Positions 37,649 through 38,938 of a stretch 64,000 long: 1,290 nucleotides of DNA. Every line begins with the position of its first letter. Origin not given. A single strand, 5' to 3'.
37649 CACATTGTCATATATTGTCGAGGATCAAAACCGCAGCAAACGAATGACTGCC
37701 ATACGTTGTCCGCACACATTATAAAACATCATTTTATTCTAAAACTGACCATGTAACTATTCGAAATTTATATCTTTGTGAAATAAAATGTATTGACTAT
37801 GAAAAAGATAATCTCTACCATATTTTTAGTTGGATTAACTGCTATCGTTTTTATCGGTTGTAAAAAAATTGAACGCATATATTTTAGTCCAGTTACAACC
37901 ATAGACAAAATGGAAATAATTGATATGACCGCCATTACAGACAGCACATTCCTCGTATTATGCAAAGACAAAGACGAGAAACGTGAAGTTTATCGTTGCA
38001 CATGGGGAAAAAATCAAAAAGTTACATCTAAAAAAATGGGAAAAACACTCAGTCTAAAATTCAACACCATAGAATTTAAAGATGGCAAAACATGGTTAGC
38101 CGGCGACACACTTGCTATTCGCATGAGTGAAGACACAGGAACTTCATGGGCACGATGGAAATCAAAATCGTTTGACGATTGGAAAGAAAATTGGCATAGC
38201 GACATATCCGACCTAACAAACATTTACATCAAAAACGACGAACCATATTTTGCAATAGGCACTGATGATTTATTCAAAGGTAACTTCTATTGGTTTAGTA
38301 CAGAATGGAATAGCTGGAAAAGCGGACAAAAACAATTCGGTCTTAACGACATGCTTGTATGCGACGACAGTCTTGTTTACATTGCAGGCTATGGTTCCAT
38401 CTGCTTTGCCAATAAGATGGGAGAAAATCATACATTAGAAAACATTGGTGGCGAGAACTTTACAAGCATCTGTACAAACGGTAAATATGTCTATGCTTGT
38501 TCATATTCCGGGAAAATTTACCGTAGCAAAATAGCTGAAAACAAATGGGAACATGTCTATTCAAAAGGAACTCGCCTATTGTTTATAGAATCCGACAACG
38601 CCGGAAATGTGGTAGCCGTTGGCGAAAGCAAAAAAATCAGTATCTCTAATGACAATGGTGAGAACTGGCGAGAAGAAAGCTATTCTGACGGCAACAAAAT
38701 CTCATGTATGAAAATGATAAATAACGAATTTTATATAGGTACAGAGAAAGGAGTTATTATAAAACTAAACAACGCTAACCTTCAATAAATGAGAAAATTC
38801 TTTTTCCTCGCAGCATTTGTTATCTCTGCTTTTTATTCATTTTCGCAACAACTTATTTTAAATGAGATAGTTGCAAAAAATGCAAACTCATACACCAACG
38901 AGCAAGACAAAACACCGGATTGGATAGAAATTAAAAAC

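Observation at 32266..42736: Single four-gene operon combining a type-B-CTD giant adhesin, its PorP/SprF partner, a propeller lipoprotein and a type-A-CTD CotH kinase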

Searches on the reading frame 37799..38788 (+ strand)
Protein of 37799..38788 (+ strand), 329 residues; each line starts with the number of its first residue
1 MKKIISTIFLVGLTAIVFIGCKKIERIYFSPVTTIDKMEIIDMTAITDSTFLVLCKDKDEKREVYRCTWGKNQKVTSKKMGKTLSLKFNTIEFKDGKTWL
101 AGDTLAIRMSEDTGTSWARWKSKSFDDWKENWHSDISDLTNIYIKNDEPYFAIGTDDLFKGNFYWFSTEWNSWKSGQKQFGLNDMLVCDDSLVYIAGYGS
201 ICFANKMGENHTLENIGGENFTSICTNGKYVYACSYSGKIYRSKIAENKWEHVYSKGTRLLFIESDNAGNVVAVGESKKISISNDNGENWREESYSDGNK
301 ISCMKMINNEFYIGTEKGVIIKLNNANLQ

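Call 3: search_protein_families(library=pfam, proteins=[window:37799-38788:+], max_evalue=0.01)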
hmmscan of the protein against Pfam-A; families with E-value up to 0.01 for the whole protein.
window:37799-38788:+ (329 aa): 1 family
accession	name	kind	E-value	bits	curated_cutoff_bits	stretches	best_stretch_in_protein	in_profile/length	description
PF14870.12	PSII_BNR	-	1.1e-05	25.3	27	0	247-320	219-299/303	Photosynthesis system II assembly factor YCF48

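Call 4: search_protein_families(library=ncbifam, proteins=[window:37799-38788:+], max_evalue=0.01)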
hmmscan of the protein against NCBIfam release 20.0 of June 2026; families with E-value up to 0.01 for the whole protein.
window:37799-38788:+ (329 aa): 2 families
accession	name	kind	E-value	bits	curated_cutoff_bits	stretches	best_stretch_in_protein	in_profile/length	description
NF045728.1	glycosyl_F510_1955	equivalog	9.5e-06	25.1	175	1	220-315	94-193/246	F510_1955 family glycosylhydrolase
NF010237.0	PRK13684.1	equivalog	4.8e-05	22.5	326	0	7-120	10-124/334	photosynthesis system II assembly factor Ycf48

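Call 19: find_encoding_contigs(protein=window:37799-38788:+, flank=10000, max_places=6)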
Protein window:37799-38788:+ (329 aa): 3 contigs read that carry it; 3 places shown.
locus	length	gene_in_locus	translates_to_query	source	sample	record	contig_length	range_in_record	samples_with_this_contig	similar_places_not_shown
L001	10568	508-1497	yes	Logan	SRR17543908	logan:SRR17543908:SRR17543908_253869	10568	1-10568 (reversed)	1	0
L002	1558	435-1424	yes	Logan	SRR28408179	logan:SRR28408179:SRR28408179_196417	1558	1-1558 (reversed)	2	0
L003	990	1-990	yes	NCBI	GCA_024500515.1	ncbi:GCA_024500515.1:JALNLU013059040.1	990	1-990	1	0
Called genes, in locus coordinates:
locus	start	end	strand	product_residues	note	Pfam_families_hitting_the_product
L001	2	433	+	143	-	?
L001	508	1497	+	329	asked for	PF14870:PSII_BNR (faint)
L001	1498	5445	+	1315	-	PF00932:LTD (weak), PF13290:CHB_HEX_C_1, PF13287:Fn3_assoc, PF08757:CotH, PF18998:Flg_new_2, PF00932:LTD, PF18962:Por_Secre_tail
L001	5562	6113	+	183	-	-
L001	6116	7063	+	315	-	PF14559:TPR_19 (faint), PF13371:TPR_9, PF13424:TPR_12 (weak), PF12895:ANAPC3 (weak), PF13414:TPR_11 (weak), PF13432:TPR_16, PF00515:TPR_1, PF07719:TPR_2, +7 more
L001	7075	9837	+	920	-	PF02739:5_3_exonuc_N, PF01367:5_3_exonuc, PF01612:DNA_pol_A_exo1, PF22619:DNA_polI_exo1, PF00476:DNA_pol_A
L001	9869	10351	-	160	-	PF01467:CTP_transf_like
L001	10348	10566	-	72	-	?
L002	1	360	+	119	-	?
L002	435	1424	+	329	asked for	PF14870:PSII_BNR (faint)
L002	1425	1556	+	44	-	?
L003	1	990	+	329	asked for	PF14870:PSII_BNR (faint)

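Call 20: find_homologous_proteins(query=window:37799-38788:+)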
Query window:37799-38788:+ (329 aa): 20 proteins with E <= 0.001 among 999 candidates.
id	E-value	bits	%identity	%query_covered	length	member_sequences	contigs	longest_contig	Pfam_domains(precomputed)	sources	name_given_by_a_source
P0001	8.8e-221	750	100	100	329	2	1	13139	PF14870.13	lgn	-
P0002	1.1e-191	654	84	100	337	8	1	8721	PF14870.13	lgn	-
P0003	3.9e-112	393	55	100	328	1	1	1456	PF14870.13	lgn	-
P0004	1.7e-109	384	55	100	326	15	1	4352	PF14870.13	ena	-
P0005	5.7e-108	379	53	100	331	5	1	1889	PF14870.13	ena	-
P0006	1.0e-103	365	60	87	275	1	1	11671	PF14870.13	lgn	-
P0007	4.3e-86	307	45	100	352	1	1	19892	-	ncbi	-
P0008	6.8e-81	290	45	100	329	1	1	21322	PF03478.25,PF14870.13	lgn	-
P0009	3.4e-80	288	44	97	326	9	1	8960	PF25852.1,PF14870.13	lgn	-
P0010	2.6e-78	282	46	98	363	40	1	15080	-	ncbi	-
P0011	2.2e-76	275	43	99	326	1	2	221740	PF25852.1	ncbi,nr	ncbi:MAG: hypothetical protein MJ198_02520 [Bacteroidales bacterium]|nr:hypothetical protein [Bacter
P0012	2.3e-75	272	46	95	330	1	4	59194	-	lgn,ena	-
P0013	7.8e-73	264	41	99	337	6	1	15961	-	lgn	-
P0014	1.2e-72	263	42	100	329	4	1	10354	PF25852.1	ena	-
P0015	2.7e-67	245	40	96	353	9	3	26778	PF14870.13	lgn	-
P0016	1.6e-45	174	33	91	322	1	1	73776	-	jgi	-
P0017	1.8e-38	151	31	98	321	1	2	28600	PF25852.1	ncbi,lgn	ncbi:MAG: hypothetical protein ACOCWB_04450 [Bacteroidota bacterium]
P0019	6.9e-32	129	32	91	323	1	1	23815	PF14870.13,PF15902.13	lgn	-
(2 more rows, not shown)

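Call 21: find_encoding_contigs(protein=P0011, flank=10000, max_places=2)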
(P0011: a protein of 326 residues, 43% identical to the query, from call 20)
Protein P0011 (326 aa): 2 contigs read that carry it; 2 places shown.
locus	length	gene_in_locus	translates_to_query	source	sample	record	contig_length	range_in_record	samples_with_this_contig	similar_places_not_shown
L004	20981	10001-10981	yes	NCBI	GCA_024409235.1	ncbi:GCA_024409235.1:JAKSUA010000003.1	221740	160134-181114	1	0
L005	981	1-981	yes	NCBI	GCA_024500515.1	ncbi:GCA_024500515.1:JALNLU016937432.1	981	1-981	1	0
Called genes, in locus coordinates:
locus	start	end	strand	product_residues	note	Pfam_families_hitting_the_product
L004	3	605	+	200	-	PF00677:Lum_binding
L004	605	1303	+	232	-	PF00156:Pribosyltran (weak)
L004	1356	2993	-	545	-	PF00118:Cpn60_TCP1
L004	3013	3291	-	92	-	PF00166:Cpn10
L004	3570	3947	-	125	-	PF09345:SiaC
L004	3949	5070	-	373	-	PF19788:DUF6272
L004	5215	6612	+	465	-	PF28492:Beta_helix_4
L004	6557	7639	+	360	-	PF03372:Exo_endo_phos (weak), PF19580:Exo_endo_phos_3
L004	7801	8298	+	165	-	PF04542:Sigma70_r2, PF08281:Sigma70_r4_2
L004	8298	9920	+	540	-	PF19408:PKD_6 (faint)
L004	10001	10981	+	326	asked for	PF25852:DUF6242_C (faint)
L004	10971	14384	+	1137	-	PF00932:LTD, PF13290:CHB_HEX_C_1, PF13287:Fn3_assoc, PF18962:Por_Secre_tail (faint), PF08757:CotH, PF18998:Flg_new_2 (weak), PF00932:LTD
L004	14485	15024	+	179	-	-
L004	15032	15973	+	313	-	PF12895:ANAPC3 (faint), PF13424:TPR_12 (weak), PF13371:TPR_9 (weak), PF14559:TPR_19 (weak), PF00515:TPR_1 (weak), PF13181:TPR_8 (weak), PF13424:TPR_12 (weak), PF13432:TPR_16 (weak), +7 more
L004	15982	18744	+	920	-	PF02739:5_3_exonuc_N, PF01367:5_3_exonuc, PF01612:DNA_pol_A_exo1, PF22619:DNA_polI_exo1, PF00476:DNA_pol_A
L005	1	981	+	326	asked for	PF25852:DUF6242_C (faint)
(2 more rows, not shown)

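Call 22: find_encoding_contigs(protein=P0016, flank=10000, max_places=2)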
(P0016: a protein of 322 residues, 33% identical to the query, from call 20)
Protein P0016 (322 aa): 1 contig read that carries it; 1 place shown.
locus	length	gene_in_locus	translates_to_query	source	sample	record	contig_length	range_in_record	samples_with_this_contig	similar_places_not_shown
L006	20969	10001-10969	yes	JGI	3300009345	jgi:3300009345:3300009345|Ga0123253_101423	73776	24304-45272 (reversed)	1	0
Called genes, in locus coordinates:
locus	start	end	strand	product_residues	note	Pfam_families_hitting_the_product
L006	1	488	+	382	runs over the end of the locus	PF20094:GWxTD_dom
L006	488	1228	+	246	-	PF08032:SpoU_sub_bind, PF00588:SpoU_methylase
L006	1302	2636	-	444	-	PF13145:Rotamase_2, PF13616:Rotamase_3, PF00639:Rotamase, PF13616:Rotamase_3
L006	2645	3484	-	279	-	-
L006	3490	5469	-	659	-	PF13145:Rotamase_2 (faint), PF13616:Rotamase_3, PF00639:Rotamase, PF13616:Rotamase_3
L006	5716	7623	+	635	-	PF00270:DEAD, PF04851:ResIII (weak), PF00271:Helicase_C, PF16124:RecQ_Zn_bind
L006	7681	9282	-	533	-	PF18911:PKD_4 (faint)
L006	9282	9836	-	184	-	PF04542:Sigma70_r2, PF08281:Sigma70_r4_2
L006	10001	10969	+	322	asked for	-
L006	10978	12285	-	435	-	PF00155:Aminotran_1_2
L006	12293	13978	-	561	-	PF17900:Peptidase_M1_N (weak), PF01433:Peptidase_M1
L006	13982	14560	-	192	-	-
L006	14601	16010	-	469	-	PF27218:MJ0043_C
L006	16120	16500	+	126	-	-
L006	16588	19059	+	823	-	PF04023:FeoA, PF01926:MMR_HSR1, PF02421:FeoB_N, PF17910:FeoB_Cyto, PF07670:Gate, PF07664:FeoB_C, PF07670:Gate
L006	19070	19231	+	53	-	-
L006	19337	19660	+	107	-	-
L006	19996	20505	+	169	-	PF02283:CobU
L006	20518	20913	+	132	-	-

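Call 23: find_encoding_contigs(protein=P0012, flank=10000, max_places=2)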
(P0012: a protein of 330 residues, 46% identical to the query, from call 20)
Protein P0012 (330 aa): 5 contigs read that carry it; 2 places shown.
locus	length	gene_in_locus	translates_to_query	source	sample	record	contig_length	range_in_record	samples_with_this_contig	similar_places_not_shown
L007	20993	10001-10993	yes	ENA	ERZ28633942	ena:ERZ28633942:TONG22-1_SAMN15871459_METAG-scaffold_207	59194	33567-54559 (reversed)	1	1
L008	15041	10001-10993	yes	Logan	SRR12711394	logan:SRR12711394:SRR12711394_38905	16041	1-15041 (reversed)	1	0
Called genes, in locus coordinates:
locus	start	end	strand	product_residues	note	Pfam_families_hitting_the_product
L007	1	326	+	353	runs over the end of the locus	PF00180:Iso_dh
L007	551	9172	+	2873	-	PF01270:Glyco_hydro_8, PF02368:Big_2 (weak), PF02368:Big_2, PF02368:Big_2, PF26918:Ig_Eae (weak), PF02368:Big_2, PF16342:DUF4972, PF18962:Por_Secre_tail, +6 more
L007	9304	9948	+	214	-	PF14371:DUF4412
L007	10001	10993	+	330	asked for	-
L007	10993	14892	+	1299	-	PF00932:LTD (weak), PF13290:CHB_HEX_C_1, PF13287:Fn3_assoc, PF08757:CotH, PF18998:Flg_new_2, PF00932:LTD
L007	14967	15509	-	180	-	PF21349:RUBY_RBDX, PF00210:Ferritin (faint), PF02915:Rubrerythrin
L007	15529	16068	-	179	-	PF00210:Ferritin (weak), PF02915:Rubrerythrin, PF23458:DUF7130 (faint), PF21349:RUBY_RBDX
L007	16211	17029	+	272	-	PF01145:Band_7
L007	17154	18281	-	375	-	PF01637:ATPase_2, PF13173:AAA_14 (faint), PF13401:AAA_22 (weak)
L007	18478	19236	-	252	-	-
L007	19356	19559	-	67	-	-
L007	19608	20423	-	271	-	-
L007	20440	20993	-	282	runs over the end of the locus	-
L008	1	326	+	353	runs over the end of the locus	PF00180:Iso_dh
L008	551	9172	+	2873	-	PF01270:Glyco_hydro_8, PF02368:Big_2 (weak), PF02368:Big_2, PF02368:Big_2, PF26918:Ig_Eae (weak), PF02368:Big_2, PF16342:DUF4972, PF18962:Por_Secre_tail, +6 more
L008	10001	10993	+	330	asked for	-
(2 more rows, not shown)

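Call 24: find_encoding_contigs(protein=P0017, flank=10000, max_places=2)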
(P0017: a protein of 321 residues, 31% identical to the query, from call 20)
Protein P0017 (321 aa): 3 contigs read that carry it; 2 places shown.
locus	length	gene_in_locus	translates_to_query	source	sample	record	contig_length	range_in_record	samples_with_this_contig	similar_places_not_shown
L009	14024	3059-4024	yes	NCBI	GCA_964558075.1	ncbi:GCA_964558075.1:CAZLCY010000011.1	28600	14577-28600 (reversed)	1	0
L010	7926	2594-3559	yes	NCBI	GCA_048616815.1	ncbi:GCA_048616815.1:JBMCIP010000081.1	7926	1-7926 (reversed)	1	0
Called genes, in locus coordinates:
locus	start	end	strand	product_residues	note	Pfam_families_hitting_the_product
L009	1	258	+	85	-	?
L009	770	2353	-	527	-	PF13585:CHU_C (faint)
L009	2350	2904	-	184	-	PF04542:Sigma70_r2, PF07638:Sigma70_ECF (faint), PF08281:Sigma70_r4_2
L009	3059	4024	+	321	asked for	PF25852:DUF6242_C (faint)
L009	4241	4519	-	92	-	-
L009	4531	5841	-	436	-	PF00155:Aminotran_1_2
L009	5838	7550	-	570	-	PF17900:Peptidase_M1_N (weak), PF01433:Peptidase_M1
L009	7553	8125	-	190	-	-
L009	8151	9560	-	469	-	PF27218:MJ0043_C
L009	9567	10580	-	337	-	PF25594:GldB_lipo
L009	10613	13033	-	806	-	-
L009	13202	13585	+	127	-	PF01479:S4 (weak)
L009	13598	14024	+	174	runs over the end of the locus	PF16271:DUF4924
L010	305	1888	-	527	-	PF13585:CHU_C (faint)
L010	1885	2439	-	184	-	PF04542:Sigma70_r2, PF07638:Sigma70_ECF (faint), PF08281:Sigma70_r4_2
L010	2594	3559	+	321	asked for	PF25852:DUF6242_C (faint)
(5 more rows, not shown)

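Call 26: find_encoding_contigs(protein=P0002, flank=10000, max_places=2)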
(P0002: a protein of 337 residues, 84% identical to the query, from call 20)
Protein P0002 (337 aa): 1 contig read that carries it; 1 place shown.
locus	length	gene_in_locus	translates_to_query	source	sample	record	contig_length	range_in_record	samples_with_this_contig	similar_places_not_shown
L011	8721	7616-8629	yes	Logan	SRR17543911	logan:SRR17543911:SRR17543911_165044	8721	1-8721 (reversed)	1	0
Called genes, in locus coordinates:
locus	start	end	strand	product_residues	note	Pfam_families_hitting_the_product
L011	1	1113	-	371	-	?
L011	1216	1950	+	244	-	PF01066:CDP-OH_P_transf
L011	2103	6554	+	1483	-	PF25778:DUF7948, PF00801:PKD, PF18911:PKD_4, PF13573:SprB, PF13585:CHU_C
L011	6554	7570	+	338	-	PF11751:PorP_SprF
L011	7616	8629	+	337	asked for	PF14870:PSII_BNR (faint)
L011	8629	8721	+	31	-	?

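Call 27: find_encoding_contigs(protein=P0008, flank=10000, max_places=2)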
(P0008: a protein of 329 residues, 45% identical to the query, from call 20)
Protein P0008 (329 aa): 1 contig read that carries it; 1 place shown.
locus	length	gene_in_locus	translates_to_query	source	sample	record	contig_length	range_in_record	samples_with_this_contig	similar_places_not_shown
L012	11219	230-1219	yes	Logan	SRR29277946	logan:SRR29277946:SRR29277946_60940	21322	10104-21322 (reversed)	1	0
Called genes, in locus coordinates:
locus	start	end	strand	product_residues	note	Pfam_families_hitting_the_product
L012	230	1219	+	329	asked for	PF03478:Beta-prop_KIB1-4 (weak), PF14870:PSII_BNR (faint)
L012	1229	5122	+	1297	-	PF13290:CHB_HEX_C_1, PF13287:Fn3_assoc, PF08757:CotH, PF18998:Flg_new_2, PF00932:LTD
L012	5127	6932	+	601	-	PF04055:Radical_SAM (faint), PF08497:Radical_SAM_N, PF11842:DUF3362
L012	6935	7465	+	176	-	PF00293:NUDIX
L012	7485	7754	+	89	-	-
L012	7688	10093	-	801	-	PF04023:FeoA, PF00009:GTP_EFTU (faint), PF01926:MMR_HSR1, PF02421:FeoB_N, PF17910:FeoB_Cyto, PF07670:Gate, PF07664:FeoB_C, PF07670:Gate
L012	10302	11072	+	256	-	PF00149:Metallophos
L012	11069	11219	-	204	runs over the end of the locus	PF18935:DUF5683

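Call 28: find_encoding_contigs(protein=P0007, flank=10000, max_places=2)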
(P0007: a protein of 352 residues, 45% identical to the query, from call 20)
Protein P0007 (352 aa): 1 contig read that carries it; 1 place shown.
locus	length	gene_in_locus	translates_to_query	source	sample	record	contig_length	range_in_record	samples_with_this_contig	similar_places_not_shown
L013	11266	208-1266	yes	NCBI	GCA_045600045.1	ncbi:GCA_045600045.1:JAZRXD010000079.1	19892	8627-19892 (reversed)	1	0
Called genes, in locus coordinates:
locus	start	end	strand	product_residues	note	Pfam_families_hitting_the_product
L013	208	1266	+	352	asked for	-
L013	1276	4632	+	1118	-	PF00932:LTD (weak), PF13290:CHB_HEX_C_1, PF13287:Fn3_assoc, PF08757:CotH, PF18998:Flg_new_2, PF00932:LTD, PF18962:Por_Secre_tail (weak)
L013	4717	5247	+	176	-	-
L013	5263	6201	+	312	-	PF12895:ANAPC3 (faint), PF23914:TPR_CcmH_CycH (faint), PF25575:TPR_BSK1_C (faint), PF13181:TPR_8 (faint), PF13432:TPR_16 (weak), PF00515:TPR_1 (weak), PF07719:TPR_2 (weak), PF13371:TPR_9 (weak), +6 more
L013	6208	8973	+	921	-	PF02739:5_3_exonuc_N, PF01367:5_3_exonuc, PF01612:DNA_pol_A_exo1, PF22619:DNA_polI_exo1 (weak), PF00476:DNA_pol_A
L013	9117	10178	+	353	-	PF00180:Iso_dh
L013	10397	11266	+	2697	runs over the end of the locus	PF01270:Glyco_hydro_8, PF02368:Big_2 (weak), PF02368:Big_2, PF02368:Big_2, PF26918:Ig_Eae (weak), PF02368:Big_2, PF02368:Big_2, PF16342:DUF4972, +7 more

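Call 29: find_encoding_contigs(protein=P0015, flank=10000, max_places=2)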
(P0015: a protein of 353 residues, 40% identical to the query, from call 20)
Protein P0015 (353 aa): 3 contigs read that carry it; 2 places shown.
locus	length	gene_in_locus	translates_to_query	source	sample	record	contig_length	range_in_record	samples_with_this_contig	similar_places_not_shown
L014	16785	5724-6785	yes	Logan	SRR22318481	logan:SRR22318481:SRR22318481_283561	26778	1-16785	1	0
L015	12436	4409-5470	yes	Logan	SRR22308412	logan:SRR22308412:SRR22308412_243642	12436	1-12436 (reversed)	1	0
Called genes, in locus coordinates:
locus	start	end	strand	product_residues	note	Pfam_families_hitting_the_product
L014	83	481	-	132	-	PF00293:NUDIX, PF14815:NUDIX_4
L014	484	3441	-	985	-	PF13091:PLDc_2, PF00270:DEAD, PF04851:ResIII, PF00271:Helicase_C, PF26350:DUF8090, PF11907:DUF3427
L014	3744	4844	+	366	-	PF01545:Cation_efflux, PF16916:ZT_dimer (weak)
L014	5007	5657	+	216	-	PF00891:Methyltransf_2, PF01209:Ubie_methyltran, PF05175:MTS, PF13489:Methyltransf_23, PF13847:Methyltransf_31, PF08241:Methyltransf_11, PF08242:Methyltransf_12, PF13649:Methyltransf_25, +2 more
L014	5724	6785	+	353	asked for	PF14870:PSII_BNR (faint)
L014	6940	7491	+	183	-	-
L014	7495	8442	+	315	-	PF13424:TPR_12 (weak), PF23914:TPR_CcmH_CycH, PF13432:TPR_16 (weak), PF13371:TPR_9 (weak), PF13431:TPR_17 (weak), PF00515:TPR_1, PF07719:TPR_2 (weak), PF13414:TPR_11 (weak), +8 more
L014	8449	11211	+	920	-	PF02739:5_3_exonuc_N, PF01367:5_3_exonuc, PF01612:DNA_pol_A_exo1 (weak), PF22619:DNA_polI_exo1 (weak), PF00476:DNA_pol_A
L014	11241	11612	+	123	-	-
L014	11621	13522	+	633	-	PF07715:Plug, PF00593:TonB_dep_Rec_b-barrel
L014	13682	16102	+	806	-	-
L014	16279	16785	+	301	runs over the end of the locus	PF00892:EamA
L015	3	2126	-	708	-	?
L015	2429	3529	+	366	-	PF01545:Cation_efflux, PF16916:ZT_dimer (weak)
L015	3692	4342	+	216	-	PF00891:Methyltransf_2, PF01209:Ubie_methyltran, PF05175:MTS, PF13489:Methyltransf_23, PF13847:Methyltransf_31, PF08241:Methyltransf_11, PF08242:Methyltransf_12, PF13649:Methyltransf_25, +2 more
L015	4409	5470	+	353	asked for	PF14870:PSII_BNR (faint)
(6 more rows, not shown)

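Call 58: predict_structure(alignment_id=A2)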
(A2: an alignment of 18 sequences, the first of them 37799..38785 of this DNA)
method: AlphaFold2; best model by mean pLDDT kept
length: 329 residues; sequences in the alignment: 18
mean_pLDDT: 88.4   pTM: 0.85
mean pLDDT of the five models: 88.4, 87.5, 86.2, 85.1, 80.2
residues with pLDDT >= 90: 206; 70-90: 105; 50-70: 15; < 50: 3
segments of 3 or more residues with pLDDT < 50: 21-23
pLDDT, mean of each block of 10 residues (from residue 1): 67 63 65 95 95 96 95 88 93 95 93 92 79 83 91 85 86 80 87 90 85 85 95 96 91 92 96 95 95 92 95 96 85
secondary structure, 60 per line:
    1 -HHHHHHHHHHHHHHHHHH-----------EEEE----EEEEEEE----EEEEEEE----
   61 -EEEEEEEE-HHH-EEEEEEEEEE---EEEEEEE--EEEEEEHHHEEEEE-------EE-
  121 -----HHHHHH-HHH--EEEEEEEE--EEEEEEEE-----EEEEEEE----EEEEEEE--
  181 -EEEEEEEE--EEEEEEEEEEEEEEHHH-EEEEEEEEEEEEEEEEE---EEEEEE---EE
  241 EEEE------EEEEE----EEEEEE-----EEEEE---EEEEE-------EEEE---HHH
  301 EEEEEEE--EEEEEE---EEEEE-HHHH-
elements in order: H2-19 E31-34 E39-45 E50-56 E62-69 E75-84 E88-94 E97-102 E106-110 H126-131 E138-145 E148-155 E161-167 E172-178 E182-189 E192-205 E210-226 E230-235 E239-244 E251-255 E260-265 E271-275 E279-283 E291-294 E301-307 E310-315 E319-323 H325-328
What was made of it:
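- On PorE-like T9SS lipoprotein: The 329-aa protein holds only a propeller (calls 3, 4, 58).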
